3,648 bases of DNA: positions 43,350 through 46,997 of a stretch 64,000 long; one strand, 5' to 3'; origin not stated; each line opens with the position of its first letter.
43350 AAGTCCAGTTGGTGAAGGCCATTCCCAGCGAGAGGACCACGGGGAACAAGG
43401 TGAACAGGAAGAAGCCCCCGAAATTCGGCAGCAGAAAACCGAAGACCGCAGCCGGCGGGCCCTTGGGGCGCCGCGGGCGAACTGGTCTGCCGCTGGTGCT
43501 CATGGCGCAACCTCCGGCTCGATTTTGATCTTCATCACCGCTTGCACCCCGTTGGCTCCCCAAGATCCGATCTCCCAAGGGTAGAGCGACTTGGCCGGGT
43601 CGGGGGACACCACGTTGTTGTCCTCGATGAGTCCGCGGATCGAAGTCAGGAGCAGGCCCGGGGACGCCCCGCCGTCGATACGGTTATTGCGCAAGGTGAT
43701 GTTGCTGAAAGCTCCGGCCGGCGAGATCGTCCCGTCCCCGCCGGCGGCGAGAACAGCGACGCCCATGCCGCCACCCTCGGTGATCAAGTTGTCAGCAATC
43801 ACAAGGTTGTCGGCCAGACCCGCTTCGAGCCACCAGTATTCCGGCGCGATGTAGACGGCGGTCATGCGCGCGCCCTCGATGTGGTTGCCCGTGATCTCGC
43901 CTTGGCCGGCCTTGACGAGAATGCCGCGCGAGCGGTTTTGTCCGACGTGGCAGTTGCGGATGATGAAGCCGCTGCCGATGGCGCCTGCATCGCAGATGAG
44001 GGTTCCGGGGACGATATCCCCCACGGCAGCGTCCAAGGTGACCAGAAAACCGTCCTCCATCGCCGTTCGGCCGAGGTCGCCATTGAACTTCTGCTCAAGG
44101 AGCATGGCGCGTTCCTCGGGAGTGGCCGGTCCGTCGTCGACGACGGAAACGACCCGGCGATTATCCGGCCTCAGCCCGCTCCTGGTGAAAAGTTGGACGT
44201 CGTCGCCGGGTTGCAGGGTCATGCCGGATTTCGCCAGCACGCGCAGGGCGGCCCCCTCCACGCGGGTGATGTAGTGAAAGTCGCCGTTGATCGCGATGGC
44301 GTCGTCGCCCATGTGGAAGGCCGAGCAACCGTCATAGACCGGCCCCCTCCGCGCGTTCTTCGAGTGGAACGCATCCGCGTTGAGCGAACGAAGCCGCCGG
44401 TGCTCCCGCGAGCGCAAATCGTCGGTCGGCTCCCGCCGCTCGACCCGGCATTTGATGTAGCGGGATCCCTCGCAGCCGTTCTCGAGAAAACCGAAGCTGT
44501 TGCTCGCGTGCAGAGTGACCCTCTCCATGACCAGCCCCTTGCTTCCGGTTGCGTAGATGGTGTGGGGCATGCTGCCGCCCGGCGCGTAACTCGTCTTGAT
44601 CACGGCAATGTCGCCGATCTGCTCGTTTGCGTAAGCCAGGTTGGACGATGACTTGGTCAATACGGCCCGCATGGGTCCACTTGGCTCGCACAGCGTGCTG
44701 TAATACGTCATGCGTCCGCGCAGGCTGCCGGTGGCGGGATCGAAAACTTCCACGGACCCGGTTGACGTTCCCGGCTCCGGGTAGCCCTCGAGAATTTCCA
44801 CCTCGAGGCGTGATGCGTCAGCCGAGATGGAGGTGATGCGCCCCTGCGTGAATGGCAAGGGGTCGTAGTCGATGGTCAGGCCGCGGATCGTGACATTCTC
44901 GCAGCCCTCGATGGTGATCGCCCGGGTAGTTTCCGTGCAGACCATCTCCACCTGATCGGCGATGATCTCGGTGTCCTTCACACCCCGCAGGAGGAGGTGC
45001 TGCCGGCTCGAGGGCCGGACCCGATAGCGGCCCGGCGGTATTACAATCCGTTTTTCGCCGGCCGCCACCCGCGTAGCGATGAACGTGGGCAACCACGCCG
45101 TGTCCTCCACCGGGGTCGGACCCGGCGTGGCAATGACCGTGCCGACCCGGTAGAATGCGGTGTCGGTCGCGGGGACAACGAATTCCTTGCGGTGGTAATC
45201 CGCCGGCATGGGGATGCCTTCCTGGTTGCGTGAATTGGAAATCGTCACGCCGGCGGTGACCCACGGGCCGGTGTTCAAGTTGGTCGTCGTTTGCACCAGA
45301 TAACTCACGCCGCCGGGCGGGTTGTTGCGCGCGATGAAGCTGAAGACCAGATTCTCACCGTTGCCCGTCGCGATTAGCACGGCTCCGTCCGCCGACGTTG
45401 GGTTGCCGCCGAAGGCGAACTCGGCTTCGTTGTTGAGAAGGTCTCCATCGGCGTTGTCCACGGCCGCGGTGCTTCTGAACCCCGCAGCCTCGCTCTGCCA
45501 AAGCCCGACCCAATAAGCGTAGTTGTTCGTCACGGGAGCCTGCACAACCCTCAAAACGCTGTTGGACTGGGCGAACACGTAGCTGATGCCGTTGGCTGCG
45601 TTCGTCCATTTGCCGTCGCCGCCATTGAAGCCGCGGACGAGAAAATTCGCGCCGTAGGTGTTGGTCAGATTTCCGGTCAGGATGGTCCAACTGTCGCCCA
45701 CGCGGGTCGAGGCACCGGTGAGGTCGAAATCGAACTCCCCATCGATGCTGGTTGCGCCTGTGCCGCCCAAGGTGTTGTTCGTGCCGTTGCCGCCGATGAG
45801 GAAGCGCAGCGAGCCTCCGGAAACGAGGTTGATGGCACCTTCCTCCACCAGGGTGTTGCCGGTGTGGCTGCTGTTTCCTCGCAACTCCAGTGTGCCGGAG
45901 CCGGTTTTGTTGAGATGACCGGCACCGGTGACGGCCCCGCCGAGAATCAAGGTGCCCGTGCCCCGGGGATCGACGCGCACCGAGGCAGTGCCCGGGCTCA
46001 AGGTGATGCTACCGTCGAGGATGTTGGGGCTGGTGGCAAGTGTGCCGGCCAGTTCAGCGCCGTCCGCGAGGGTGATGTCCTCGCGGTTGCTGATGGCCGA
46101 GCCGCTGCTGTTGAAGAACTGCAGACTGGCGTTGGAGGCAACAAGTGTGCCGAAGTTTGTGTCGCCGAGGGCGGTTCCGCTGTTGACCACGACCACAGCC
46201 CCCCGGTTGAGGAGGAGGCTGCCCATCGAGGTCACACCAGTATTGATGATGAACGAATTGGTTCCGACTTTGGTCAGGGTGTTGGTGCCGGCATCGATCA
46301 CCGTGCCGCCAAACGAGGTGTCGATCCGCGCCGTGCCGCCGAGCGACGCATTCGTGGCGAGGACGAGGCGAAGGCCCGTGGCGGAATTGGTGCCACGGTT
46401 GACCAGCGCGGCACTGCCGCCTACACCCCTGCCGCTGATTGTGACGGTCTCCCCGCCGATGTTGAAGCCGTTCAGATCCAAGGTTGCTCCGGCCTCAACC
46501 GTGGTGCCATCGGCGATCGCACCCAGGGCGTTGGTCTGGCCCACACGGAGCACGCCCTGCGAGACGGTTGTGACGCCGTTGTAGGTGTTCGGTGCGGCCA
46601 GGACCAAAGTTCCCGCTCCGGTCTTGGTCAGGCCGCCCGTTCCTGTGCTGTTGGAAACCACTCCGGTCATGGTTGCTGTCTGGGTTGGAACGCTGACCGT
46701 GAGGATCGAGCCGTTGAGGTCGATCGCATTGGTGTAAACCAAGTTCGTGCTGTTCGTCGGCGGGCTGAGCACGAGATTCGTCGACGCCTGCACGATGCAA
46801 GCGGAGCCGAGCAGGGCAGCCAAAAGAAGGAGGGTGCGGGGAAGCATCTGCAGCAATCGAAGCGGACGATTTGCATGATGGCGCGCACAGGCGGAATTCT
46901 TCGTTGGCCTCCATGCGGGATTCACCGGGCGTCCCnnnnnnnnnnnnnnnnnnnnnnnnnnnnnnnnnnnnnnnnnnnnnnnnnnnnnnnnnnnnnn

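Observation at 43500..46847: Chimeric gene assembled from paralogues of two neighbouring genes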

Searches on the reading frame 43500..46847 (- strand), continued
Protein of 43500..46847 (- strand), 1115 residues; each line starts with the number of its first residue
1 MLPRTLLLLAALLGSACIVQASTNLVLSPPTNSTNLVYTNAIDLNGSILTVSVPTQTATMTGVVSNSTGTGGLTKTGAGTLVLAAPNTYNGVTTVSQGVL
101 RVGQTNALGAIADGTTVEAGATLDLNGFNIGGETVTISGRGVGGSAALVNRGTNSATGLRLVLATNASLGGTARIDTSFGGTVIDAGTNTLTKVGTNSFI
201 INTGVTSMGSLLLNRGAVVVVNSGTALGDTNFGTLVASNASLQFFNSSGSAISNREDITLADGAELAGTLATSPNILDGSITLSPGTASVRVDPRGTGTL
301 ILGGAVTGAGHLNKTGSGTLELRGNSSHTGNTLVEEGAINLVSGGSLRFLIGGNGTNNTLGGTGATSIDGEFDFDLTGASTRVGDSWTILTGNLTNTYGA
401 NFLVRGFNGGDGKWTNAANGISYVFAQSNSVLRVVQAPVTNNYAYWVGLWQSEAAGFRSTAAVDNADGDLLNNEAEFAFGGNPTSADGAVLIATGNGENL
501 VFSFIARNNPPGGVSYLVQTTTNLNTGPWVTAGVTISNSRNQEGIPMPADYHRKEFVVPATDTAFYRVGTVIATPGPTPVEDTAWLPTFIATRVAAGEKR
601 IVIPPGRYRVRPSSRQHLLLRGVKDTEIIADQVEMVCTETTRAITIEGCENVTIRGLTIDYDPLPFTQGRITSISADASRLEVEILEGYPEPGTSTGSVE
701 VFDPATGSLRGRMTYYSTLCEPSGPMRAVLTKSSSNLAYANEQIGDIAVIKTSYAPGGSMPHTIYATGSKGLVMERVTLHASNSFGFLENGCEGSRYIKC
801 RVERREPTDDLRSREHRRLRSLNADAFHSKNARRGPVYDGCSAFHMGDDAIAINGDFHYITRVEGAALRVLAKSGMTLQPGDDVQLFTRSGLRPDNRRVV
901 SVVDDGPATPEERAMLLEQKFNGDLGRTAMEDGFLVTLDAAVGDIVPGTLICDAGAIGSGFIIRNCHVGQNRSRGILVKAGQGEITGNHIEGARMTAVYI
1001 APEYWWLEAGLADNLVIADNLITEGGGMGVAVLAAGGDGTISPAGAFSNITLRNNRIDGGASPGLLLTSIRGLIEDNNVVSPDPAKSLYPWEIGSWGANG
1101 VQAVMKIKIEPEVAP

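Call 77: list_cluster_members(proteins=[P0005, P0142, P0001, P0002, window:43500-46847:-])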
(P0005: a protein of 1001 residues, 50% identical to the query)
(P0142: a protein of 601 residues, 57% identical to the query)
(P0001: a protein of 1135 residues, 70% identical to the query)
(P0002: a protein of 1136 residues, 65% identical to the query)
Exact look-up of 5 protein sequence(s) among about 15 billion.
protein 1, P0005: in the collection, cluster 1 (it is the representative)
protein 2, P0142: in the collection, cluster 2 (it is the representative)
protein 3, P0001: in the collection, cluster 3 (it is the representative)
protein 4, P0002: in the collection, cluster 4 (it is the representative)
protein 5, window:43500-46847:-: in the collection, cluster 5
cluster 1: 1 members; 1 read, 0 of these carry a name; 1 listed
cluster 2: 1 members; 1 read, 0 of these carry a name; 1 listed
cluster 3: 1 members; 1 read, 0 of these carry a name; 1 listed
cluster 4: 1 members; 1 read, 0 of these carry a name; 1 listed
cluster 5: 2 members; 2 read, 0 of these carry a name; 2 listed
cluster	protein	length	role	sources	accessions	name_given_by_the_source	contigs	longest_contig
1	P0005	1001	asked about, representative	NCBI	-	-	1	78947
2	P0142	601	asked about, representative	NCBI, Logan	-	-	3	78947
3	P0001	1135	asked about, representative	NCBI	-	-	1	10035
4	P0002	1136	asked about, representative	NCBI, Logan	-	-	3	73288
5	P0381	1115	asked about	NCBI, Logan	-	-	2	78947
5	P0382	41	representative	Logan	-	-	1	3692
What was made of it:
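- Checked: The start at 46847 gives a classic signal peptide, and public annotation calls the same 1115-aa product (call 77).
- Tried and rejected: Cluster look-up gave no names (call 77).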

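Call 78: find_encoding_contigs(protein=window:43500-46847:-, flank=3000, max_places=3)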
Protein window:43500-46847:- (1115 aa): 2 contigs read that carry it; 1 place shown.
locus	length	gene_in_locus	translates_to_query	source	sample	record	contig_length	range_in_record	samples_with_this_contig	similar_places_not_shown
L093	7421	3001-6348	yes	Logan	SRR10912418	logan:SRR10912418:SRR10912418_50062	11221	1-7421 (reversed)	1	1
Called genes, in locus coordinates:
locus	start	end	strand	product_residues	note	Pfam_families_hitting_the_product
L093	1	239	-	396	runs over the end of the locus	PF00392:GntR, PF00532:Peripla_BP_1, PF13377:Peripla_BP_3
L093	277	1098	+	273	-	PF07963:N_methyl (weak), PF07596:SBP_bac_10 (weak)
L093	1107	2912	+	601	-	PF13229:Beta_helix (faint)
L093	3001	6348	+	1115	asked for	PF12951:PATR, PF13229:Beta_helix (weak)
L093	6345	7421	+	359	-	?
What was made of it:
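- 43500..46847 (-): Gene A: the fusion protein, 1115 aa (stop codon included in the coordinates). Identical 1115-aa product in NCBI and in an independent Logan assembly (calls 77, 78).
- Not an artefact: an identical gene with the same neighbours appears in an independent read assembly (call 78). An identical protein is found in an independent assembly (call 78).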

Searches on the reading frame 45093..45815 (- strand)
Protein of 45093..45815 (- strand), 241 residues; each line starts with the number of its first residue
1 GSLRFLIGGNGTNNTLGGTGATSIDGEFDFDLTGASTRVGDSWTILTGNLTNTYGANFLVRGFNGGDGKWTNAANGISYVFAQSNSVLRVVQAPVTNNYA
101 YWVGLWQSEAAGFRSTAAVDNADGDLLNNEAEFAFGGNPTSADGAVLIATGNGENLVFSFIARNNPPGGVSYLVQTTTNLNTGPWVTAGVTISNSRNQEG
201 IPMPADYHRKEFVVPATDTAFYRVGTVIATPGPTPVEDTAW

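Call 53: predict_structure(alignment_id=A2)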
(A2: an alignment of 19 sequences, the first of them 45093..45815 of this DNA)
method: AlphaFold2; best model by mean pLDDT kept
length: 241 residues; sequences in the alignment: 19
mean_pLDDT: 81.4   pTM: 0.50
mean pLDDT of the five models: 81.4, 78.8, 75.1, 73.7, 72.8
residues with pLDDT >= 90: 80; 70-90: 126; 50-70: 26; < 50: 9
segments of 3 or more residues with pLDDT < 50: 233-241
pLDDT, mean of each block of 10 residues (from residue 1): 86 78 90 89 85 87 91 90 92 69 74 73 72 67 70 93 80 92 91 90 82 89 84 44 34
secondary structure, 60 per line:
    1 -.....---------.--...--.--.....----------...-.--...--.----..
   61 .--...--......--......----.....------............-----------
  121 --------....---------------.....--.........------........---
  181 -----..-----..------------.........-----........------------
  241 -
elements in order: E2-6 E19-21 E27-31 E42-44 E49-51 E59-61 E64-66 E69-74 E77-82 E87-91 H98-109 H129-132 E148-152 E155-163 E170-177 E207-215 E221-228
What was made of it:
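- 45129..45827 (-): Module that is normally C-terminal (residues 341-573): beta-sandwich, helix, degenerate DxDxDG loop (DNADGD), second beta-sandwich ending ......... AF2 model pLDDT 81 (call 53).
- The module consists of beta-sandwiches (call 53).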

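Call 56: fold_search(model_id=the predicted structure, library=pdb)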
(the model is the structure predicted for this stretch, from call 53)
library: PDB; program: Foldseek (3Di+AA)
matches with E <= 10: 1668; with E <= 0.001: 0
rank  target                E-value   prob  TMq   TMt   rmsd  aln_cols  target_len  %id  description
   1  4qqv_D                5.7e-03  1.00  0.24  0.19   6.7        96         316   16  Extracellular domains of mouse IL-3 beta receptor (released 2014-09-03)
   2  3tbw_E                7.7e-03  0.38  0.18  0.16  17.9       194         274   13  CRYSTAL STRUCTURE OF THE MURINE CLASS I MAJOR HISTOCOMPATIBILITY COMPLEX H-2DB IN COMPLEX WITH THE LCMV-DERIVED GP33 A (released 2012-08-08)
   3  2x89_E                9.3e-03  0.99  0.24  0.51   6.2        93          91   11  Structure of the Beta2_microglobulin involved in amyloidogenesis (released 2011-01-19)
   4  6c15_A                1.6e-02  0.35  0.19  0.17  17.4       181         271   12  CD1c in complex with phosphatidylcholine (released 2018-03-21)
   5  4nkq_A                2.0e-02  0.99  0.27  0.17   5.8       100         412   12  Structure of a Cytokine Receptor Complex (released 2015-09-23)
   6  7xqu_A                2.0e-02  0.35  0.19  0.17  19.0       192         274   12  The structure of FLA-E*00301/EM-FECV-10 (released 2023-11-08)
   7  1vac_A                2.0e-02  0.30  0.18  0.16  18.0       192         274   12  MHC CLASS I H-2KB HEAVY CHAIN COMPLEXED WITH BETA-2 MICROGLOBULIN AND CHICKEN OVALBUMIN (released 1996-06-20)
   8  6nmy_A                2.2e-02  0.99  0.26  0.29   6.8       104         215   14  A Cytokine-receptor complex (released 2020-01-22)
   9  1f3j_A                2.2e-02  0.63  0.22  0.29  18.3       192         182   10  HISTOCOMPATIBILITY ANTIGEN I-AG7 (released 2000-09-20)
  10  1kj2_H                2.2e-02  0.30  0.19  0.17  19.3       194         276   11  Murine Alloreactive ScFv TCR-Peptide-MHC Class I Molecule Complex (released 2002-03-27)
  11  4hux_A                2.2e-02  0.25  0.18  0.16  17.8       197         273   13  Crystal Structure of H2Db-H155A-NP (released 2013-02-27)
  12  1mhe_A                2.3e-02  0.35  0.19  0.17  16.9       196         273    9  THE HUMAN NON-CLASSICAL MAJOR HISTOCOMPATIBILITY COMPLEX MOLECULE HLA-E (released 1999-03-23)
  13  4wwk_C                2.3e-02  0.33  0.19  0.17  16.8       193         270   12  Crystal structure of human TCR Alpha Chain-TRAV12-3, Beta Chain-TRBV6-5, Antigen-presenting molecule CD1d, and Beta-2- (released 2016-02-03)
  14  1gh7_A                2.4e-02  1.00  0.25  0.16   4.1        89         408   12  CRYSTAL STRUCTURE OF THE COMPLETE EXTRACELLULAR DOMAIN OF THE BETA-COMMON RECEPTOR OF IL-3, IL-5, AND GM-CSF (released 2001-11-28)
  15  4hv8_C                2.6e-02  0.30  0.19  0.17  18.1       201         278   11  Crystal Structure of H2Db-H155A-NPM6I (released 2013-02-27)
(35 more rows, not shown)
